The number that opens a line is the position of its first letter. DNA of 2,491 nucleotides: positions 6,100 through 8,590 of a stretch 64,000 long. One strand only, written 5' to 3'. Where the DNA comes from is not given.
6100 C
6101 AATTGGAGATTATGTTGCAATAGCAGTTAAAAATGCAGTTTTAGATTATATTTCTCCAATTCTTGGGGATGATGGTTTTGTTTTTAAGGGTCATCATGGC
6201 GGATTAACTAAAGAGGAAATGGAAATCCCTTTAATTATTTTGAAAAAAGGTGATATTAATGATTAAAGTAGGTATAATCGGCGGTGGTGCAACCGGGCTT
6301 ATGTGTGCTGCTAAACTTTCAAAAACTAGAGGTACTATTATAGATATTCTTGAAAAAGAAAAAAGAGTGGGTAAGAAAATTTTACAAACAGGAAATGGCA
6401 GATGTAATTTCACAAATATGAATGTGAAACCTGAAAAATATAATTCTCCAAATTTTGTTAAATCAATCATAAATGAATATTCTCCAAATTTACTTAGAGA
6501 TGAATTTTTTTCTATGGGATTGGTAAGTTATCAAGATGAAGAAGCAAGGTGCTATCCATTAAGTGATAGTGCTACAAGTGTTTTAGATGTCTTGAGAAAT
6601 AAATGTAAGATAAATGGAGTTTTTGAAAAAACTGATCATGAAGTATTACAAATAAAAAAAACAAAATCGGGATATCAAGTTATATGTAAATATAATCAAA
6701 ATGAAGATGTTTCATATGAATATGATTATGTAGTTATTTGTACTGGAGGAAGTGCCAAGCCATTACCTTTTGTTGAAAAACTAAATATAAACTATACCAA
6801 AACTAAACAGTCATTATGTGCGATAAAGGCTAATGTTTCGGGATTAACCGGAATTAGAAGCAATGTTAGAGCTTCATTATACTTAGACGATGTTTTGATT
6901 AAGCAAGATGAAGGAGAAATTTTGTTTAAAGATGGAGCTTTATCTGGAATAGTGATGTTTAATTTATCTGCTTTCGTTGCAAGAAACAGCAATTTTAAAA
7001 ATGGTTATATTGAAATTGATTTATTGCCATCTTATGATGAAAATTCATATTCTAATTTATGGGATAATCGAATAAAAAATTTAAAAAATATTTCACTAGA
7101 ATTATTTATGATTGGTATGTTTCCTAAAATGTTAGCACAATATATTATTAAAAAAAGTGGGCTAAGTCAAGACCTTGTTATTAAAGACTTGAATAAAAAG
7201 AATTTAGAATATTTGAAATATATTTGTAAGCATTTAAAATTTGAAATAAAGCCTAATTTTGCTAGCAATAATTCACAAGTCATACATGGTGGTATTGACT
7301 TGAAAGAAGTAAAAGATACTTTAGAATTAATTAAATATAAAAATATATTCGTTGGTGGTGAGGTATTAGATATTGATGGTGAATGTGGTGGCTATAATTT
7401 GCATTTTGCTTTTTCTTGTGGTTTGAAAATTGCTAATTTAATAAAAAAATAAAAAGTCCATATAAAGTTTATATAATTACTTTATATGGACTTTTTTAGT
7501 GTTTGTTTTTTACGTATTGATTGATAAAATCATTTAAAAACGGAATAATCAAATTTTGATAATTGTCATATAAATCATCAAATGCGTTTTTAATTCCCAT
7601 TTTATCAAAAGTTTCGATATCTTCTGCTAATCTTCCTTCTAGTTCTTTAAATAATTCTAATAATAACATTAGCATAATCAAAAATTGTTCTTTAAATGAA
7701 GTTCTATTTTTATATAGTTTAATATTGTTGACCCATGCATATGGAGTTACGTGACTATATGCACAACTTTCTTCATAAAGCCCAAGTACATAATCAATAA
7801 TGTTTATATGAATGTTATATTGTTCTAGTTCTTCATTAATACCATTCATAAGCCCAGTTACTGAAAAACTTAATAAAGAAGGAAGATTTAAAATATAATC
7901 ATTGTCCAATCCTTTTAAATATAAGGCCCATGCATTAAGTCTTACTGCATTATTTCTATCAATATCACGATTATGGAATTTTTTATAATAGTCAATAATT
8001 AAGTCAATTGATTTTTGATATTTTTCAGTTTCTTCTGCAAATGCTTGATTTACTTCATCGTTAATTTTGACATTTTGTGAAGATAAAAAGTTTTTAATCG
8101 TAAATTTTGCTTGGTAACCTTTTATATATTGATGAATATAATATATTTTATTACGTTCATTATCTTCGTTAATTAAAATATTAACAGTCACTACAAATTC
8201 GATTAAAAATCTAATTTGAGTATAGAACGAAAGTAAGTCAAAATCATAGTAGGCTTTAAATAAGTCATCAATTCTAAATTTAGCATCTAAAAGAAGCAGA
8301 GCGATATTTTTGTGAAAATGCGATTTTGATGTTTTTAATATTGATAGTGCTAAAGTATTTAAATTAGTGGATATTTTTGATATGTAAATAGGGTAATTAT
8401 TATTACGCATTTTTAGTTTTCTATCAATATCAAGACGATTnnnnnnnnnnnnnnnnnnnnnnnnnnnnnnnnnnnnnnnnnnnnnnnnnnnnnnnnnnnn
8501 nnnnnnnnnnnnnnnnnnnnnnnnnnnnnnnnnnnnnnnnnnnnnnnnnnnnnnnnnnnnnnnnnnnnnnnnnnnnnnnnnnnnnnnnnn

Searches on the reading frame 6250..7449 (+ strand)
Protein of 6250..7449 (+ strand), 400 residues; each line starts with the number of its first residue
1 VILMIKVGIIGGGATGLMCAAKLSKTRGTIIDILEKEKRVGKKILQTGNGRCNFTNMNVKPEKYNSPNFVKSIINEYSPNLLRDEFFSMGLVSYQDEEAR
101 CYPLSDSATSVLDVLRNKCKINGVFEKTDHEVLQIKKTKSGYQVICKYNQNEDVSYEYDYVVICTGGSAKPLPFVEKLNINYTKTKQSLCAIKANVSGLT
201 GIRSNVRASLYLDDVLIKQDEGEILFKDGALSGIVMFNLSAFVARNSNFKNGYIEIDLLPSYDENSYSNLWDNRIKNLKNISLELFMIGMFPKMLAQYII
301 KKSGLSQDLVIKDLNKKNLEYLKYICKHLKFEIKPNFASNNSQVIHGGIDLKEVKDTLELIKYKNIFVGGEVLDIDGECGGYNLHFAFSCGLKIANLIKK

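Call 58: search_protein_families(library=ncbifam, proteins=[window:6250-7449:+], max_evalue=0.00001)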
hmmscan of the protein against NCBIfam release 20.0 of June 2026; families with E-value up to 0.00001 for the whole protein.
window:6250-7449:+ (400 aa): 4 families
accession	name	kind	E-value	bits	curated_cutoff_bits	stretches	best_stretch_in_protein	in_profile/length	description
TIGR00275.1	TIGR00275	subfamily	2.3e-79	267.1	183.8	1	9-393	3-398/401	aminoacetone oxidase family FAD-binding enzyme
TIGR03862.1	flavo_PP4765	subfamily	3.1e-15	55.9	242.65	1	30-396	3-369/376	TIGR03862 family flavoprotein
NF053546.1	violacein_VioA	equivalog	1.4e-06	27.9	600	0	7-46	2-44/411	flavin-dependent violacein biosynthesis tryptophan-2 monooxygenase VioA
NF045599.1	bili_reduct_long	exception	8.7e-06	24.2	750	0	6-44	383-420/641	bilirubin reductase, long form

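Call 98: find_related_loci(query=window:6250-7449:+, collection=metagenome_contigs, flank=8000)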
Query window:6250-7449:+ (400 aa) in metagenome_contigs; peptide patterns used: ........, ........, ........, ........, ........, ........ (x = any residue, [..] = any of these).
229 stretches matched a pattern; 7 encode a relative of the query (tblastn E <= 1e-3); 7 distinct loci.
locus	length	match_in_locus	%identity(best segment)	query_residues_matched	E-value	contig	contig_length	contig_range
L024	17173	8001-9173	27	9-396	2e-33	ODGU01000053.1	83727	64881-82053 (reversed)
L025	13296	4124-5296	27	9-396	4e-33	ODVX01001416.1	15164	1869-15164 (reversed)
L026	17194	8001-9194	24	9-398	5e-22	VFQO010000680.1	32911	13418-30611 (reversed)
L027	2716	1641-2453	30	9-267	6e-22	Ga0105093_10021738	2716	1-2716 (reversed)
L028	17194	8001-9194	24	9-398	8e-21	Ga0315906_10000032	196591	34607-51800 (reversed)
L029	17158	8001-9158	51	17-396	5e-9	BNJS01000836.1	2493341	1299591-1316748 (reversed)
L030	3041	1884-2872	27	50-391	3e-8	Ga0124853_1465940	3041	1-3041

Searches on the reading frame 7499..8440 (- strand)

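Call 87: search_protein_families(library=pfam, proteins=[window:7499-8440:-], max_evalue=1)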
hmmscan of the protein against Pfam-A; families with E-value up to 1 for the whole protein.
window:7499-8440:- (314 aa): 1 family
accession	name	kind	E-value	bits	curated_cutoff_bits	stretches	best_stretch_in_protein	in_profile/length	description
PF21219.3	USH1C_N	-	0.017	15.6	27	1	81-128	6-50/74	Harmonin, N-terminal domain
